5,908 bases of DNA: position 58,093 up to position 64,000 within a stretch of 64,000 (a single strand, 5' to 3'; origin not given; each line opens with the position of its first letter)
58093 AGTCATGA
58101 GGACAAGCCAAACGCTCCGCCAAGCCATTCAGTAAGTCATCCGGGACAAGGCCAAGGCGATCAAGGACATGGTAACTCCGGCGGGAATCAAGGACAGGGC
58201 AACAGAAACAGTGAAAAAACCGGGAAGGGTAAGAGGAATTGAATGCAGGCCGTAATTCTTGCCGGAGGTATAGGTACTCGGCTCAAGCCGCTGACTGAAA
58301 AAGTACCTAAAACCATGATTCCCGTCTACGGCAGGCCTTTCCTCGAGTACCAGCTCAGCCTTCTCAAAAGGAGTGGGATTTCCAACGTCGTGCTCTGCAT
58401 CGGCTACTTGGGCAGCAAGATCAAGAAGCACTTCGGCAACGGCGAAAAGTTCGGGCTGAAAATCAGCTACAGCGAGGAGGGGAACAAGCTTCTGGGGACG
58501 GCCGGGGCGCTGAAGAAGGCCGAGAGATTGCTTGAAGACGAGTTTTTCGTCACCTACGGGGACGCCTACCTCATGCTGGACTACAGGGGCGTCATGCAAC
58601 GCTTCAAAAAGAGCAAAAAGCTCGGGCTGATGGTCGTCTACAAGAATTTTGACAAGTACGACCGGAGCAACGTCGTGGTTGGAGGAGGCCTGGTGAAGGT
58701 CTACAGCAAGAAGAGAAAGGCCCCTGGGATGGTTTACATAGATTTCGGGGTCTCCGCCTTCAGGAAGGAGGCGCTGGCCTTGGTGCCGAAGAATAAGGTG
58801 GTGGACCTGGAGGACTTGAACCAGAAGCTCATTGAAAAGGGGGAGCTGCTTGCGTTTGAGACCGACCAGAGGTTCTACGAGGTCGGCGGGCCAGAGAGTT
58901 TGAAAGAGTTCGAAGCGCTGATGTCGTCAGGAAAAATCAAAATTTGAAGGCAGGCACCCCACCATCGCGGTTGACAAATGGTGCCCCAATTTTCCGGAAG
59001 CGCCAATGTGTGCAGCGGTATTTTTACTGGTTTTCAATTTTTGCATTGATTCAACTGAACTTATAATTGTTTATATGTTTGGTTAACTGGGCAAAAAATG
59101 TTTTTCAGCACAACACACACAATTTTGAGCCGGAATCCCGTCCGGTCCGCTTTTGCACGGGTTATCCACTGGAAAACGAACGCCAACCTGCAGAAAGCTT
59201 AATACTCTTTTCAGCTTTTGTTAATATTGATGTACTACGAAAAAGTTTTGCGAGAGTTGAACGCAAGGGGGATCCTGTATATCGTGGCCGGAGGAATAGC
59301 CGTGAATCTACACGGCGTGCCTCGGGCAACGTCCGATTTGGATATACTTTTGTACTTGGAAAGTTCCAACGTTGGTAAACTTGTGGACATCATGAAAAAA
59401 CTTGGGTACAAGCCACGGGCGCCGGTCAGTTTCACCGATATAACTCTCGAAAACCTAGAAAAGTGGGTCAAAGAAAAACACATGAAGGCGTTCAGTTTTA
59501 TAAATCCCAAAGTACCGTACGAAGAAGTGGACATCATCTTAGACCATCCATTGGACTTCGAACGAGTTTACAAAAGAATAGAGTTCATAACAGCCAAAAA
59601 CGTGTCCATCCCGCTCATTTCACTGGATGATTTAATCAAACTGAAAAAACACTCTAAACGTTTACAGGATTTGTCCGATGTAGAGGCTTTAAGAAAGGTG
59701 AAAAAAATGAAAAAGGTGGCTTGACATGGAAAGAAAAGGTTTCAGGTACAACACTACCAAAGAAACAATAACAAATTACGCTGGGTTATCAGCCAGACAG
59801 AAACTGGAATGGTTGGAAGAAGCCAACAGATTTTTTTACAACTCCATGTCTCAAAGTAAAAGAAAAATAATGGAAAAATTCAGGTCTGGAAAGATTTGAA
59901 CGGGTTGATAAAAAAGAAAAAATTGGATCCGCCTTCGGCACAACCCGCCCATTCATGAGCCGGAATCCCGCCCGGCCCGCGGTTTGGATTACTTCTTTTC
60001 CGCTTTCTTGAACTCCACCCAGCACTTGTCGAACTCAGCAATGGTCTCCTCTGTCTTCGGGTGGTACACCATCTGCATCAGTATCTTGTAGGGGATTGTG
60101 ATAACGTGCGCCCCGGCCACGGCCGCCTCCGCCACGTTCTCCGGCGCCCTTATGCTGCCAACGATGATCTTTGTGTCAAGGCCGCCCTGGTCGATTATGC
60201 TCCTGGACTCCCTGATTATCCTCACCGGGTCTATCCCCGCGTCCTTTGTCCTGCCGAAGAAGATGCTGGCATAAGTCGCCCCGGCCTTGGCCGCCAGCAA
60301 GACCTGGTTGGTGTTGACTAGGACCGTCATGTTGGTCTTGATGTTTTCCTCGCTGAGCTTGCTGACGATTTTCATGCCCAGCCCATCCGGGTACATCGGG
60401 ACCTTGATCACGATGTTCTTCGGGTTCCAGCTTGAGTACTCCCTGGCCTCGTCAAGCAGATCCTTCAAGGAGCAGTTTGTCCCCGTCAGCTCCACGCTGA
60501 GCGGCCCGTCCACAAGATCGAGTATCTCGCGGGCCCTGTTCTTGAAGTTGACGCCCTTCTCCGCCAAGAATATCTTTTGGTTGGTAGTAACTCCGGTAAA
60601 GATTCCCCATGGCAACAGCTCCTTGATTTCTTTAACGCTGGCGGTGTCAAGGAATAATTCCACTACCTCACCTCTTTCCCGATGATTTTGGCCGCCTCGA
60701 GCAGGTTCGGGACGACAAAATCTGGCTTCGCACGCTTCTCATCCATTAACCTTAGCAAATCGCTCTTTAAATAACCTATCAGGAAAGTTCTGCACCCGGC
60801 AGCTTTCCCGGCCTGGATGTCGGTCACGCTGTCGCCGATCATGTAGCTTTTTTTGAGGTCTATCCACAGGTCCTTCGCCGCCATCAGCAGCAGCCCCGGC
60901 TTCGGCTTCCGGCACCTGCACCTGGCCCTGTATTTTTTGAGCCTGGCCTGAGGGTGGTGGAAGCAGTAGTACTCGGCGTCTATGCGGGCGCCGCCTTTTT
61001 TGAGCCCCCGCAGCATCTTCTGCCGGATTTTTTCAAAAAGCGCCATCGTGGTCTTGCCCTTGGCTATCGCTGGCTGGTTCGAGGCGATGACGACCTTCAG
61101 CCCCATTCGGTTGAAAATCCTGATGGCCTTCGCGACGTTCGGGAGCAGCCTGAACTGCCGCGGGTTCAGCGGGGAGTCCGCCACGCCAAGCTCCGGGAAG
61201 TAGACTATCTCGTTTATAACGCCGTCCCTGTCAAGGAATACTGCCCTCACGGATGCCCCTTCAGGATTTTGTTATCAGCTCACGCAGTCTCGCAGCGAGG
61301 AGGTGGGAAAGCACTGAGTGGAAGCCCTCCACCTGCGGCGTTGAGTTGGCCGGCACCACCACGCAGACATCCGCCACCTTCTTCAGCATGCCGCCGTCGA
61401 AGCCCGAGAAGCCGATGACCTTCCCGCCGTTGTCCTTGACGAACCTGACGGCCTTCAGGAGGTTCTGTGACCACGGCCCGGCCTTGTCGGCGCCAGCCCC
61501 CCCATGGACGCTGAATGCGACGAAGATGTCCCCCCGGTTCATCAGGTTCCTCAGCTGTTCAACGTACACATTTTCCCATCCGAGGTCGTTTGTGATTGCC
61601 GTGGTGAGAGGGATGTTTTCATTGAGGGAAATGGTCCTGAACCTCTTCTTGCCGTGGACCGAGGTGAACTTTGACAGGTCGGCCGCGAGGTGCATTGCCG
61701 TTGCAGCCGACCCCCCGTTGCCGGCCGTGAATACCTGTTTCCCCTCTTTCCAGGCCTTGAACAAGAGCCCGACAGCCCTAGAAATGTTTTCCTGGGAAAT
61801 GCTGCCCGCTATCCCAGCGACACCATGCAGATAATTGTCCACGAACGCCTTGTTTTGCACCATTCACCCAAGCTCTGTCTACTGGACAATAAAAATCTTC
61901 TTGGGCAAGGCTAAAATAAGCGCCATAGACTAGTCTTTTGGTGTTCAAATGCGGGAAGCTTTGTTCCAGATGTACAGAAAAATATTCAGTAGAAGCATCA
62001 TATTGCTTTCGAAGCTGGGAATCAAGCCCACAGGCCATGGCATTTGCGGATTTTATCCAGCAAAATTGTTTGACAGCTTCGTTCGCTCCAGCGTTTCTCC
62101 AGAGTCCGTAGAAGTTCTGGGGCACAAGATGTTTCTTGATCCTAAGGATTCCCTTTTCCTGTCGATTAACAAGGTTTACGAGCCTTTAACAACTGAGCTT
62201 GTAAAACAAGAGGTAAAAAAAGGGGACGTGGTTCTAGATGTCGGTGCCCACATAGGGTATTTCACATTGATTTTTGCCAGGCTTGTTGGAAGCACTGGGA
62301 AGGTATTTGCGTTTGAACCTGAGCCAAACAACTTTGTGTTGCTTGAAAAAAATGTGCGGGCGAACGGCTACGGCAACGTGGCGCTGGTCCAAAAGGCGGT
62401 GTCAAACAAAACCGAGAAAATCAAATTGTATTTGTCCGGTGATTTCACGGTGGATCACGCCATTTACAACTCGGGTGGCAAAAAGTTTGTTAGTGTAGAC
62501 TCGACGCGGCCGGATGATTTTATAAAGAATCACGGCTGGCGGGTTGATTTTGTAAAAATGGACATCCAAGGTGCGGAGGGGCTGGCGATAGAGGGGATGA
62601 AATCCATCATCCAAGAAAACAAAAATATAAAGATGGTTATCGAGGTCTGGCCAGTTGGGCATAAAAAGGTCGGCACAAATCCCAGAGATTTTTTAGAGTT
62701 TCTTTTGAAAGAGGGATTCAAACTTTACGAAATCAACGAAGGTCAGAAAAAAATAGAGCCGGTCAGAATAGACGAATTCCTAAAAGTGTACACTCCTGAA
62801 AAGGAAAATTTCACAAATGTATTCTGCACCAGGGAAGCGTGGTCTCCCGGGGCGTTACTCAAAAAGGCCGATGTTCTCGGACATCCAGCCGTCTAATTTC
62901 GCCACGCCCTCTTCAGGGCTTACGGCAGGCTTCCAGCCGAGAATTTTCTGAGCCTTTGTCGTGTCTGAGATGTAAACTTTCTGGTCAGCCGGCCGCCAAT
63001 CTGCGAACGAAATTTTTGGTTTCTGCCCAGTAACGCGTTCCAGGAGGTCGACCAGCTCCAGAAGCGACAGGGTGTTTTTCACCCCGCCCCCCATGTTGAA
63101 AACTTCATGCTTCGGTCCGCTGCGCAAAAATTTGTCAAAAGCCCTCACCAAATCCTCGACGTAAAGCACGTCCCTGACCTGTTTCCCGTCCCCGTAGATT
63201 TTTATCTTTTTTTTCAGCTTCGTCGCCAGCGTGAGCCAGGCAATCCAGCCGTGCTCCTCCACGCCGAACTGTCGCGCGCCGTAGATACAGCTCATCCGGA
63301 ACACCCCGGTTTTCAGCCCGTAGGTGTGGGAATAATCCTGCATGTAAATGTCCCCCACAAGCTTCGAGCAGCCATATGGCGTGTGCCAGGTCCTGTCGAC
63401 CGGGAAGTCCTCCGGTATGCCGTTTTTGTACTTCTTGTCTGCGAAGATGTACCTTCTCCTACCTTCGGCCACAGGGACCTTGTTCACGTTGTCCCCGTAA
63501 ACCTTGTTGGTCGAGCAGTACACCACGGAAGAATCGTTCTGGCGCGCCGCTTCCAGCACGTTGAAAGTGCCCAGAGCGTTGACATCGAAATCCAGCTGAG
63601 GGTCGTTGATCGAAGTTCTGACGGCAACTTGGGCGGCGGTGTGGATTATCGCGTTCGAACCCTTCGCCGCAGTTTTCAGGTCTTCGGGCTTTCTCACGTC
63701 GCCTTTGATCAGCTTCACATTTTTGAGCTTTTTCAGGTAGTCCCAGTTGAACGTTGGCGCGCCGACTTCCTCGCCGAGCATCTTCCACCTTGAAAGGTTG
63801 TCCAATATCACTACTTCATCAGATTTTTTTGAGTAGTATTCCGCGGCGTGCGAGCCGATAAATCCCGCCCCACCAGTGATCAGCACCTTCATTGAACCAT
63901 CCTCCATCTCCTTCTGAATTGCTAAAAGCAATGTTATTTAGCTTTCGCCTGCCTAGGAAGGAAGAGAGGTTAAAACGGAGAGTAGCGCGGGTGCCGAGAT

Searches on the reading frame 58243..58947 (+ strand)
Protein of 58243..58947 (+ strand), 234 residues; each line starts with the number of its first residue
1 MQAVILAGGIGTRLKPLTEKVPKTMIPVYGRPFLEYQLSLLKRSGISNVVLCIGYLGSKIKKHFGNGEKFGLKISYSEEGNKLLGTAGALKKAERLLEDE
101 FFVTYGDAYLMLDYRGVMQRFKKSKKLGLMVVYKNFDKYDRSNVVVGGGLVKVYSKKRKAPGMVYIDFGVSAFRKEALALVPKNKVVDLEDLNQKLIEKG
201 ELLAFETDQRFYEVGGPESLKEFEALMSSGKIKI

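Call 6: search_protein_families(library=pfam, proteins=[window:58243-58947:+], max_evalue=0.01)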
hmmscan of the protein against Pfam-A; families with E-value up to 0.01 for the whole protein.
window:58243-58947:+ (234 aa): 2 families
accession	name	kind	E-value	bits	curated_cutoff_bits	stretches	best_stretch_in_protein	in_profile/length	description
PF00483.29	NTP_transferase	-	6.8e-26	91.8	21.2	1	3-222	2-237/245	Nucleotidyl transferase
PF12804.13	NTP_transf_3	-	1.5e-09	38.7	27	1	3-110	1-98/160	MobA-like NTP transferase domain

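Call 21: find_encoding_contigs(protein=window:58243-58947:+, flank=10000, max_places=10)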
Protein window:58243-58947:+ (234 aa): no gene with exactly this product is on record in the collection.

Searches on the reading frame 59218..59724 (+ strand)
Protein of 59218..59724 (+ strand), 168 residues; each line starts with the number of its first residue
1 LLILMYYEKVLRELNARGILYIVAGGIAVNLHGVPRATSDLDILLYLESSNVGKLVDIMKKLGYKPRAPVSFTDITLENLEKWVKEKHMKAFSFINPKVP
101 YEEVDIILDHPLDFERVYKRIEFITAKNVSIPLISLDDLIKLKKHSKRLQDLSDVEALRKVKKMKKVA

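Call 48: search_protein_families(library=pfam, proteins=[window:59218-59724:+], max_evalue=0.001)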
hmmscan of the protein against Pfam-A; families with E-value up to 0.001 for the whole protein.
window:59218-59724:+ (168 aa): 2 families
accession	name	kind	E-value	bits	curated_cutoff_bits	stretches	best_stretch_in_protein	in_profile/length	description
PF19502.5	DUF6036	-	0.00022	21.5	23.6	1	20-157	21-117/164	Nucleotidyltransferase of unknown function (DUF6036)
PF09970.15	DUF2204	-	0.00035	20.7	20.3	0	7-165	5-151/181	Nucleotidyl transferase of unknown function (DUF2204)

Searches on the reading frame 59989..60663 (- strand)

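Call 48: search_protein_families(library=pfam, proteins=[window:59989-60663:-], max_evalue=0.001)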
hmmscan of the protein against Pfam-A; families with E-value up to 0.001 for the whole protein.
window:59989-60663:- (224 aa): 1 family
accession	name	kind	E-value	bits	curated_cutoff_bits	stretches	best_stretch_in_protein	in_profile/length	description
PF00923.25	TAL_FSA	-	3.5e-42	145.1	27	1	3-214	1-248/285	Transaldolase/Fructose-6-phosphate aldolase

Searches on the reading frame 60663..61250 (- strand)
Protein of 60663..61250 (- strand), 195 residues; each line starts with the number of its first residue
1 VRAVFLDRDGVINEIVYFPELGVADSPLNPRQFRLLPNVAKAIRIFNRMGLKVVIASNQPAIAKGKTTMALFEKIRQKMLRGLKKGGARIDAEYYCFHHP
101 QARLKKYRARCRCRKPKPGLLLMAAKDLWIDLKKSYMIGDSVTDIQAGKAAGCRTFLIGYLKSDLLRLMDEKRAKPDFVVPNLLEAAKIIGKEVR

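Call 48: search_protein_families(library=pfam, proteins=[window:60663-61250:-], max_evalue=0.001)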
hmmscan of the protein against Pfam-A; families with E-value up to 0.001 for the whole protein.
window:60663-61250:- (195 aa): 4 families
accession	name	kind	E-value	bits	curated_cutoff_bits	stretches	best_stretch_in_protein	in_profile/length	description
PF13242.12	Hydrolase_like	-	3.3e-15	56.2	22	1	113-186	2-75/75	HAD-hyrolase-like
PF00702.32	Hydrolase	-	3e-11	44.5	26.4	1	34-152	98-191/191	haloacid dehalogenase-like hydrolase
PF13419.12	HAD_2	-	1.5e-07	32.1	23.8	1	113-157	133-177/178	Haloacid dehalogenase-like hydrolase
PF08645.17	PNK3P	-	2.5e-05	24.5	22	1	30-144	24-129/161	Polynucleotide kinase 3 phosphatase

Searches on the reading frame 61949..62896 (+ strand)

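Call 48: search_protein_families(library=pfam, proteins=[window:61949-62896:+], max_evalue=0.001)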
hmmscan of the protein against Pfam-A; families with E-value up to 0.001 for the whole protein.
window:61949-62896:+ (315 aa): 4 families
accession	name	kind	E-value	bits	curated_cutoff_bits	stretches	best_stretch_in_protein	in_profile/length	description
PF05050.19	Methyltransf_21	-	5.5e-20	72.6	22.7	1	97-259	1-173/173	Methyltransferase FkbM domain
PF02475.24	TRM5-TYW2_MTfase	-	1.3e-08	35.4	28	1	58-146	7-90/164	TRM5/TYW2 methyltransferase domain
PF01135.25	PCMT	-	6.3e-07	29.8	20.3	1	81-147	65-129/210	Protein-L-isoaspartate(D-aspartate) O-methyltransferase (PCMT)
PF13847.12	Methyltransf_31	-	0.0004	20.5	27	1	90-157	2-68/145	Methyltransferase domain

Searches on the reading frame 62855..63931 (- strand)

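Call 73: search_protein_families(library=pfam, proteins=[window:62855-63931:-], max_evalue=0.001)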
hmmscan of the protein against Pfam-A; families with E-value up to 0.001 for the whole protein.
window:62855-63931:- (358 aa): 7 families
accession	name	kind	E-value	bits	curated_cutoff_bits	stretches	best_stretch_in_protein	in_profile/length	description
PF16363.11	GDP_Man_Dehyd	-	6.8e-48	164.3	27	1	17-345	1-331/332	GDP-mannose 4,6 dehydratase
PF01370.27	Epimerase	-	1.4e-47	162.6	20.9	1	16-281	1-240/240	NAD dependent epimerase/dehydratase family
PF01073.25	3Beta_HSD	-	2.3e-22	79.8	22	1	17-264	1-224/280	3-beta hydroxysteroid dehydrogenase/isomerase family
PF07993.18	NAD_binding_4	-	1.9e-15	57.1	20.1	1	18-254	1-247/258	Male sterility protein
PF04321.23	RmlD_sub_bind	-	1.8e-11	44.1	27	1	14-220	1-155/287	RmlD substrate binding domain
PF02719.21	Polysacc_synt_2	-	4.4e-10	39.7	20.2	1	16-144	1-131/293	Polysaccharide biosynthesis protein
PF13460.12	NAD_binding_10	-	1.9e-05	25.1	27.2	1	67-150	36-107/184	NAD(P)H-binding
